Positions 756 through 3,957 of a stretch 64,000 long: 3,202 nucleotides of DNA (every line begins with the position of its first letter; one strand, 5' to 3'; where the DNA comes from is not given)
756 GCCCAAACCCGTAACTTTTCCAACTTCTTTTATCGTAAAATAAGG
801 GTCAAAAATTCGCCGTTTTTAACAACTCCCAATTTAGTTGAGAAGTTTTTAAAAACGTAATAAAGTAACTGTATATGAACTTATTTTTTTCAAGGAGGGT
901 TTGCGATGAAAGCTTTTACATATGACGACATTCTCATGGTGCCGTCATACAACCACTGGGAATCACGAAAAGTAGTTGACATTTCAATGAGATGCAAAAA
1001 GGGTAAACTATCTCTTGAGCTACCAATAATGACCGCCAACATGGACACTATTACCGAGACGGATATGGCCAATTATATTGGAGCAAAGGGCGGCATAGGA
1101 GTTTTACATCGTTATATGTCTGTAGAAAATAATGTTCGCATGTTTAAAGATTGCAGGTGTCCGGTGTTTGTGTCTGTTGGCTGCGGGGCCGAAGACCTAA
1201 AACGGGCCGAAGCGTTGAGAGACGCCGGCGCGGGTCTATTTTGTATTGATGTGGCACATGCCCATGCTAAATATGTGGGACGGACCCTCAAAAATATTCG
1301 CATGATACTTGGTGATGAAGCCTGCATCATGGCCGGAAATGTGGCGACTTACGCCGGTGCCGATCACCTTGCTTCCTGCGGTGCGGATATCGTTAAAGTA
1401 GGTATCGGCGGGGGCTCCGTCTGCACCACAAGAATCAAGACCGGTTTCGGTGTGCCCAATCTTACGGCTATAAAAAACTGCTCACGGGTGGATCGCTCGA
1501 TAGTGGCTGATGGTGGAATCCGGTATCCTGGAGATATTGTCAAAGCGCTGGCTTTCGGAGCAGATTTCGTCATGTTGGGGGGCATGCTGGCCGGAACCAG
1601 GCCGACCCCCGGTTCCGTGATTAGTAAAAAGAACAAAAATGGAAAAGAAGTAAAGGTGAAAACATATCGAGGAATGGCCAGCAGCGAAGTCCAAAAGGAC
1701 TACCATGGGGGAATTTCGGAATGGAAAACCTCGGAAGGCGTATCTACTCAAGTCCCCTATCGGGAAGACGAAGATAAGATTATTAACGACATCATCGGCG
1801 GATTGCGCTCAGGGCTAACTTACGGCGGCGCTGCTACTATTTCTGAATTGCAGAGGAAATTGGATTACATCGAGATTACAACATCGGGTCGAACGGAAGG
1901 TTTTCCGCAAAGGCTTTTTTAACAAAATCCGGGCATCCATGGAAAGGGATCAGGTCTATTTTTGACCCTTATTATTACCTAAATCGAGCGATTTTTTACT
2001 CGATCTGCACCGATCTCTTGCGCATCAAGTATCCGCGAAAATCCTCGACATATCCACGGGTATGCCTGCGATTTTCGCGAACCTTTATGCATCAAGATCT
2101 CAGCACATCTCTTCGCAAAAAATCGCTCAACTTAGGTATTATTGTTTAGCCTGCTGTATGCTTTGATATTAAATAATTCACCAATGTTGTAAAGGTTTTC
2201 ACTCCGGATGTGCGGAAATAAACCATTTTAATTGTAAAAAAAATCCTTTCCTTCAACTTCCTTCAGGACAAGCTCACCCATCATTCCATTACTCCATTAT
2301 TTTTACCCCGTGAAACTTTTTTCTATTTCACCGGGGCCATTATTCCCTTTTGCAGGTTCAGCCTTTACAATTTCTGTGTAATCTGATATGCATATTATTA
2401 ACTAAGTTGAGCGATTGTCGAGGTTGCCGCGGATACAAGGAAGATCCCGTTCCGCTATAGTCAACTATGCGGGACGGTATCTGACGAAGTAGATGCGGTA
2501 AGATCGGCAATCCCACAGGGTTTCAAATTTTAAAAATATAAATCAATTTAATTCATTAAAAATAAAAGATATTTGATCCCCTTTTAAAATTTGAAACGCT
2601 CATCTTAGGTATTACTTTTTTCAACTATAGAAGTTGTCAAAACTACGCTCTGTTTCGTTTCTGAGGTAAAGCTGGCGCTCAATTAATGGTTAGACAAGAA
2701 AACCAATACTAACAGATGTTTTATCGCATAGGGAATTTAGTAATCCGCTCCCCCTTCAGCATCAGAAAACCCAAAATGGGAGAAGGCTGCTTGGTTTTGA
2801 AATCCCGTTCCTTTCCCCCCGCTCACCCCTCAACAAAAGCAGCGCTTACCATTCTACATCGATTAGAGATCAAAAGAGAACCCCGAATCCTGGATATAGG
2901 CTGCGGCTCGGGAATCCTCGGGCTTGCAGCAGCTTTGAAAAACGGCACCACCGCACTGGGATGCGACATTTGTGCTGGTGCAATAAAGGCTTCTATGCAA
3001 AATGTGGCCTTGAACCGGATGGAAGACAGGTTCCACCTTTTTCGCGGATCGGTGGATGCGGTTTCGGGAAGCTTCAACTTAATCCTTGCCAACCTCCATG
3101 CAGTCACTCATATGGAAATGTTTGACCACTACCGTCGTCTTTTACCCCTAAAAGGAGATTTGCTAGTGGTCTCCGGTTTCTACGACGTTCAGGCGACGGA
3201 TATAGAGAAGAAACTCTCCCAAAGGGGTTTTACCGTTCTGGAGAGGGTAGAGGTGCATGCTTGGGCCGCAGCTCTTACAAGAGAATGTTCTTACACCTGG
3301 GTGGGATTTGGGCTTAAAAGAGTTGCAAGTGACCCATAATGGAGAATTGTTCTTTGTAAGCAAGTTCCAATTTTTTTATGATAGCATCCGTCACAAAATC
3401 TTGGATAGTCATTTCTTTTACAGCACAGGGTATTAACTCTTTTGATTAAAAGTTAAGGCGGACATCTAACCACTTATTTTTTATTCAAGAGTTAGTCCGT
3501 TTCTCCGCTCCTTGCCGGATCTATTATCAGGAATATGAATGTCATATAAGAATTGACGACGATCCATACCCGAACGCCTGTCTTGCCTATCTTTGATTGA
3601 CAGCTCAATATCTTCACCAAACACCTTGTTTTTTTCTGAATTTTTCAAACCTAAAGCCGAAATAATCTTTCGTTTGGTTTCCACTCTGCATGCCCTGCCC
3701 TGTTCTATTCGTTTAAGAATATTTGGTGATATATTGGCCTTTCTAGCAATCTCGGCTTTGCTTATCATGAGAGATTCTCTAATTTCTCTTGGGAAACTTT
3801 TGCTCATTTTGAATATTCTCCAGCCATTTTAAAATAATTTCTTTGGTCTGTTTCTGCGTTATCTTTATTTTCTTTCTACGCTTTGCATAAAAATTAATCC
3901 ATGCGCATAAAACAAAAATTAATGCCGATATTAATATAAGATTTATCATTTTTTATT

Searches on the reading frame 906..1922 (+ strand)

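Call 95: search_protein_families(library=pfam, proteins=[window:906-1922:+], max_evalue=0.00001)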
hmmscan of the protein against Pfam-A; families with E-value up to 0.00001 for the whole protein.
window:906-1922:+ (338 aa): 3 families
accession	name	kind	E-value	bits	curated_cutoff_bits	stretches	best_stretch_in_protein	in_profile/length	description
PF00478.31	IMPDH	-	6.7e-90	302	25.6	1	3-333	1-343/345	IMP dehydrogenase / GMP reductase domain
PF01070.24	FMN_dh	-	2.5e-07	30.5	24.9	1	147-227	227-304/350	FMN-dependent dehydrogenase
PF03060.21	NMO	-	9.7e-06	25.6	28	0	137-244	134-241/331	Nitronate monooxygenase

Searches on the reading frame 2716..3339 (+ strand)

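Call 95: search_protein_families(library=pfam, proteins=[window:2716-3339:+], max_evalue=0.00001)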
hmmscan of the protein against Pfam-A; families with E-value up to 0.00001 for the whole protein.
window:2716-3339:+ (207 aa): 5 families
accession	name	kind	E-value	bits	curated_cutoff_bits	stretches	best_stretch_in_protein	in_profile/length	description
PF06325.19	PrmA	-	1.1e-25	91.2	22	1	37-186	145-291/296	Ribosomal protein L11 methyltransferase (PrmA)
PF05175.20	MTS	-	2.8e-11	43.8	23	1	45-153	22-140/170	Methyltransferase small domain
PF13649.12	Methyltransf_25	-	2.5e-07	31.7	27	1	58-143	1-93/97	Methyltransferase domain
PF13489.12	Methyltransf_23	-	1.5e-06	28.5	27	1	45-126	11-88/164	Methyltransferase domain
PF13847.12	Methyltransf_31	-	8.6e-06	25.9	27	0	54-133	3-90/145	Methyltransferase domain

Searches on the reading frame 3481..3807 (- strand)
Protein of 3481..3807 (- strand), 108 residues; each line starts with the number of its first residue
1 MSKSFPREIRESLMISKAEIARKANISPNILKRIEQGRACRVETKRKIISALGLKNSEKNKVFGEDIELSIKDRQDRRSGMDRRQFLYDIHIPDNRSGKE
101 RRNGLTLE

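Call 95: search_protein_families(library=pfam, proteins=[window:3481-3807:-], max_evalue=0.00001)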
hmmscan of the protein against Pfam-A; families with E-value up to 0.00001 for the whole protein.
window:3481-3807:- (108 aa): 1 family
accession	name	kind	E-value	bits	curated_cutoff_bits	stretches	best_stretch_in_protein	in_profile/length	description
PF01381.28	HTH_3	-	7.1e-07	29.6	23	1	7-54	2-50/55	Helix-turn-helix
